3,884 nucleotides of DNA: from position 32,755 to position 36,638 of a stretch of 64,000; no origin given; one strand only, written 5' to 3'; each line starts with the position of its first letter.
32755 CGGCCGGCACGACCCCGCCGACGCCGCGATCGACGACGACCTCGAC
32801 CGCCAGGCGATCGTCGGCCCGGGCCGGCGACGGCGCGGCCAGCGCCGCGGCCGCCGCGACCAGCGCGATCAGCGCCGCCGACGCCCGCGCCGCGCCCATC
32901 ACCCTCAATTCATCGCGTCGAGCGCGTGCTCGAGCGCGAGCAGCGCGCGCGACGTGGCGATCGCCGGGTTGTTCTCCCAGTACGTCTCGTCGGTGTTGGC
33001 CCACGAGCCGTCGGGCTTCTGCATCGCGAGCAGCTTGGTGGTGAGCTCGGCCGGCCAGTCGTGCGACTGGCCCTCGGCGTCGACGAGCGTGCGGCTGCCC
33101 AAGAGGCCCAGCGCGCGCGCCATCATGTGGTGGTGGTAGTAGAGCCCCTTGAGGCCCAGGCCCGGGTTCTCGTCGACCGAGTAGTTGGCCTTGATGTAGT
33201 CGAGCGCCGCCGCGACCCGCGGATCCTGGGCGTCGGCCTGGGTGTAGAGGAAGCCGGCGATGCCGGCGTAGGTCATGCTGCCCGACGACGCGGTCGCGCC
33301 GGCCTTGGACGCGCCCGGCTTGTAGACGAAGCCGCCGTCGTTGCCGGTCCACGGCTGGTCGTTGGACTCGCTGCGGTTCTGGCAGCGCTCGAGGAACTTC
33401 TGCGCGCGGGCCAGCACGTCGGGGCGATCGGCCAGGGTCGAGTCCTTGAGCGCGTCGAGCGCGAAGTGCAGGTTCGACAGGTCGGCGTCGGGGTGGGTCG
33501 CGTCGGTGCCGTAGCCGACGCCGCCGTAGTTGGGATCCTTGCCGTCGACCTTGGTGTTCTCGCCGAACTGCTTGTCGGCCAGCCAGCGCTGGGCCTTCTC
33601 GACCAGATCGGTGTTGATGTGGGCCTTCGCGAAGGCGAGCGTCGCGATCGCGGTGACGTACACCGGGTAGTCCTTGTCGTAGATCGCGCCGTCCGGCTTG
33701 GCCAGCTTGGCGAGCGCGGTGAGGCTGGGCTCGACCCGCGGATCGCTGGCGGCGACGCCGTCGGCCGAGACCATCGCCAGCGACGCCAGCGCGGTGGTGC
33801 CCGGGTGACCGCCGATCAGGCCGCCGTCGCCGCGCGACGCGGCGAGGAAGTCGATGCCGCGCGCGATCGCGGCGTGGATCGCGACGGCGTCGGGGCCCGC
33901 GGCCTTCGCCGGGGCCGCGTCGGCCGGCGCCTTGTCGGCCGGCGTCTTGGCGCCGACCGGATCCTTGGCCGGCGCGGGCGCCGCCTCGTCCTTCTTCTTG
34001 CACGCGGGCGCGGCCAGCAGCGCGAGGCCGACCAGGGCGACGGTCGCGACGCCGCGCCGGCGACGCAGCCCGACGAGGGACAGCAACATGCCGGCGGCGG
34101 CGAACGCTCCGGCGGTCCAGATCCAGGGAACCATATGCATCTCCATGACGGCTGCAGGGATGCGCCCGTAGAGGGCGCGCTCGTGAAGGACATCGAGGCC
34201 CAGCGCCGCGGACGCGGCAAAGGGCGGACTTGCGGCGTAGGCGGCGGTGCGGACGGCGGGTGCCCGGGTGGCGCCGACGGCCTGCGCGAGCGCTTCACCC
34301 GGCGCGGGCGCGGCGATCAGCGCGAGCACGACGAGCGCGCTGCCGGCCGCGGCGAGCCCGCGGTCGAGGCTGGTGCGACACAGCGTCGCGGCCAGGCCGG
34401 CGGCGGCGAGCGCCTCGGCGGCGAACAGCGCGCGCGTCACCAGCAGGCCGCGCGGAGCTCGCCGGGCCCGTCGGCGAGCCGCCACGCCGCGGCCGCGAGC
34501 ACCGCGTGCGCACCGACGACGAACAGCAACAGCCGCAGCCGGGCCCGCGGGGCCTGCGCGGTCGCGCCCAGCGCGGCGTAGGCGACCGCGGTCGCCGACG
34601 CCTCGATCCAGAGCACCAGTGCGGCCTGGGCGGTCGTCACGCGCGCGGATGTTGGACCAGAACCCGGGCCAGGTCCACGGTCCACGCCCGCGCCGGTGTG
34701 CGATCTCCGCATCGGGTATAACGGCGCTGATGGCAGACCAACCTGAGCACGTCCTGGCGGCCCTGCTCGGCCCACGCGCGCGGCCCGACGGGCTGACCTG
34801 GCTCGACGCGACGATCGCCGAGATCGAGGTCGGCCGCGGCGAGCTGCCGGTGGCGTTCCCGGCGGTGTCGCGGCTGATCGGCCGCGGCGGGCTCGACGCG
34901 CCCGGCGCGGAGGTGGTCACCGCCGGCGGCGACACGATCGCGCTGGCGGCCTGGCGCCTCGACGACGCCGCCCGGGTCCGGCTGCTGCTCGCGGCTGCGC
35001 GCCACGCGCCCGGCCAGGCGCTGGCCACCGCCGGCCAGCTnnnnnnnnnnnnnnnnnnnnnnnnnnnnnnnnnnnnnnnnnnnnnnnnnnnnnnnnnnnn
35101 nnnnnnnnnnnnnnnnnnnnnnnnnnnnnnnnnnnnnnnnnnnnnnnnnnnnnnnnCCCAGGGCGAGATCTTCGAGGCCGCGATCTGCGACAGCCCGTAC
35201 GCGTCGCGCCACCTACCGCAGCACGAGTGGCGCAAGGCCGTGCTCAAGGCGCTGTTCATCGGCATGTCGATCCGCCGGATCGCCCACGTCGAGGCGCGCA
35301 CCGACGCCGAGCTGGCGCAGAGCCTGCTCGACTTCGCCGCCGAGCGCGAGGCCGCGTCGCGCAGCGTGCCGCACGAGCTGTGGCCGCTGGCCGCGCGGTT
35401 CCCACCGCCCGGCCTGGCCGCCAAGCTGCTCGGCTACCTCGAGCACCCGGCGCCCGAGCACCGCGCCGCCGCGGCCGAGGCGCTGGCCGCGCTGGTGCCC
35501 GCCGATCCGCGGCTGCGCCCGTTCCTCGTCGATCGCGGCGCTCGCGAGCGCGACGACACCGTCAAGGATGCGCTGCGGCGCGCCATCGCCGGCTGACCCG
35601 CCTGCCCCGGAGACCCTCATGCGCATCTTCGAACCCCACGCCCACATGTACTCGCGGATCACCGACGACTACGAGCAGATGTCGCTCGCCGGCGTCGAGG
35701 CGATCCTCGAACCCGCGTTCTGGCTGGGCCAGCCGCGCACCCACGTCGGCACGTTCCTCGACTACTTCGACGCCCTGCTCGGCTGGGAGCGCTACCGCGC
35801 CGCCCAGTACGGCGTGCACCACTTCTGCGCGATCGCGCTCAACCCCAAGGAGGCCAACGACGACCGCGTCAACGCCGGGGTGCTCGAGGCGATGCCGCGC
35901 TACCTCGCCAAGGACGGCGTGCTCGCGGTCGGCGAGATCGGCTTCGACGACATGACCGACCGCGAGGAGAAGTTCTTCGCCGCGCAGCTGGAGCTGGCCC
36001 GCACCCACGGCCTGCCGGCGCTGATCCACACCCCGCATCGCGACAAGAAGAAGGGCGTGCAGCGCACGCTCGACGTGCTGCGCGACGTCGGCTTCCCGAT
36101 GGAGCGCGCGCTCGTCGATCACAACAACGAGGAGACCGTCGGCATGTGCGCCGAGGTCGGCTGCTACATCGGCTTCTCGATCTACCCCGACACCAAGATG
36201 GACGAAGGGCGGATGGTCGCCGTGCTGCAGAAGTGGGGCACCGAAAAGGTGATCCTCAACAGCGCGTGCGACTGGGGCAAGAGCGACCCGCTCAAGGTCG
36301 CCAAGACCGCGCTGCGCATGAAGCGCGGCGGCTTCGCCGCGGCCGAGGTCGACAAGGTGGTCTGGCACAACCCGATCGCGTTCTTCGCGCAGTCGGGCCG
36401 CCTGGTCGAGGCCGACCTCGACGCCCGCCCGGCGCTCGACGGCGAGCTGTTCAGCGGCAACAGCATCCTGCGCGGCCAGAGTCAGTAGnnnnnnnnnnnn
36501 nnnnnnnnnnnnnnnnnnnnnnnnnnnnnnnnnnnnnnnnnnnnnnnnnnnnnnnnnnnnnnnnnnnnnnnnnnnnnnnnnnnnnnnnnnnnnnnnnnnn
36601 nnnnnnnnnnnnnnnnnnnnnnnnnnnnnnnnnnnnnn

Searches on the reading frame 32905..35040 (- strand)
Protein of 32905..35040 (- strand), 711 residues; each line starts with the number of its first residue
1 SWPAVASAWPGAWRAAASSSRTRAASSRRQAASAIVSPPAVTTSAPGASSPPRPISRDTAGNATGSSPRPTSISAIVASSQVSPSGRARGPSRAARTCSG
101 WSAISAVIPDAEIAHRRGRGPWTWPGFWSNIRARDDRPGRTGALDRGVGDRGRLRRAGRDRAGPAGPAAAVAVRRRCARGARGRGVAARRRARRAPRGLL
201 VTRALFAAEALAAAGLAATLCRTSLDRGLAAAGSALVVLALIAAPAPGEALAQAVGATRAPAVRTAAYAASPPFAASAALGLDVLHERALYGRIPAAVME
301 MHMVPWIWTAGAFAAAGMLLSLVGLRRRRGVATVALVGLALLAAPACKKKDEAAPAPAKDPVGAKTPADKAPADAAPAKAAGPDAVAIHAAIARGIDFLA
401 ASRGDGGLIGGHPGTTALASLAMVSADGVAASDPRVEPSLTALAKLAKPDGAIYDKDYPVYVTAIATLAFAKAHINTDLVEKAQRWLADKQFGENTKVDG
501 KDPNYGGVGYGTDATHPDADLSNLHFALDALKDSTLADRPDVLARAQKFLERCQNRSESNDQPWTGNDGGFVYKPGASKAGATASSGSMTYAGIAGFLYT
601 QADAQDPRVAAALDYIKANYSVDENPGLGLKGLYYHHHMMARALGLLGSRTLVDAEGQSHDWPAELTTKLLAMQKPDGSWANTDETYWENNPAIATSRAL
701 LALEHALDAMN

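Call 77: search_protein_families(library=pfam, proteins=[window:32905-35040:-], max_evalue=0.0001)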
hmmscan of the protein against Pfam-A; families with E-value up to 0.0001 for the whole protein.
window:32905-35040:- (711 aa): 1 family
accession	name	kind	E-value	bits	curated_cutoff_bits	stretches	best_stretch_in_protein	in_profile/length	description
PF13243.12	SQHop_cyclase_C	-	7.3e-05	22.4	26.1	0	459-691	3-237/319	Squalene-hopene cyclase C-terminal domain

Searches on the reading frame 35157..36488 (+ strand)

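Call 77: search_protein_families(library=pfam, proteins=[window:35157-36488:+], max_evalue=0.0001)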
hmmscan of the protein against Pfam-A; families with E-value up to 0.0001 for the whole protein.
window:35157-36488:+ (443 aa): 2 families
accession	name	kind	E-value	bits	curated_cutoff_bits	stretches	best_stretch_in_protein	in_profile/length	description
PF01026.27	TatD_DNase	-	1.3e-13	51.3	27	1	215-368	48-201/253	TatD related DNase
PF02126.24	PTE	-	3.6e-05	23.8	22.4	0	259-410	128-297/298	Phosphotriesterase family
